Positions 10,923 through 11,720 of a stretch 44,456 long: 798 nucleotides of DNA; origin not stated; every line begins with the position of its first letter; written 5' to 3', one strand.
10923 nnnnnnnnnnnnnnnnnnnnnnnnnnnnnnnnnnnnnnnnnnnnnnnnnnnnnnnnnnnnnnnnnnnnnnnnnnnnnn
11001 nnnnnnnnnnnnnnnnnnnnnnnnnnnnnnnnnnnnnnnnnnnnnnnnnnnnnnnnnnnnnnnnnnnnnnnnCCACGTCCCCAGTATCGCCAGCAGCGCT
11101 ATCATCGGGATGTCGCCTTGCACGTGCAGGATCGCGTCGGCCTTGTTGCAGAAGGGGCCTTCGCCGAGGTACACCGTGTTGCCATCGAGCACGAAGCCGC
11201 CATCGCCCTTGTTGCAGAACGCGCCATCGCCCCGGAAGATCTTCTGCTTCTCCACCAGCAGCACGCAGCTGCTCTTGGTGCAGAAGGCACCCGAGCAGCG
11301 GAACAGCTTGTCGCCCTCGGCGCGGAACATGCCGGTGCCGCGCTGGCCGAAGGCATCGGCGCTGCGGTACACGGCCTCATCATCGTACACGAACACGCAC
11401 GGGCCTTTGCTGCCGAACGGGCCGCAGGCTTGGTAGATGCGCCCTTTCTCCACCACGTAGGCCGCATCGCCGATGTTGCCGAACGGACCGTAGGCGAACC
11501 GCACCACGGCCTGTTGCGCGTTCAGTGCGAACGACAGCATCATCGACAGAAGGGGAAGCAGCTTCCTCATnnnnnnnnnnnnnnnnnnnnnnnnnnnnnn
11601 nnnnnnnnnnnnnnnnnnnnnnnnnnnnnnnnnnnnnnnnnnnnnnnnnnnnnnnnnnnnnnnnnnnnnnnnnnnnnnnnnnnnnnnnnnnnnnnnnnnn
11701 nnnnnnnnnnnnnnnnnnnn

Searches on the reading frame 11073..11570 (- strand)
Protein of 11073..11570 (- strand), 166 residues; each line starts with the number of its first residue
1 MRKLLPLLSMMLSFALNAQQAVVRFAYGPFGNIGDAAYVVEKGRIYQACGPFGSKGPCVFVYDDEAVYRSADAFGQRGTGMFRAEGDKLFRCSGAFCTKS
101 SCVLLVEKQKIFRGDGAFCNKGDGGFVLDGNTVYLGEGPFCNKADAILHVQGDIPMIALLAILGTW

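Call 80: search_protein_families(library=pfam, proteins=[window:11073-11570:-], max_evalue=0.0001)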
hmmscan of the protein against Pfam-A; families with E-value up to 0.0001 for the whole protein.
window:11073-11570:- (166 aa): 1 family
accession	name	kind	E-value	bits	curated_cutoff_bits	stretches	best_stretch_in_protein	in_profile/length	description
PF21786.3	Bflower_3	-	1.9e-05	25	34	0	34-159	10-124/125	6-fold beta flower protein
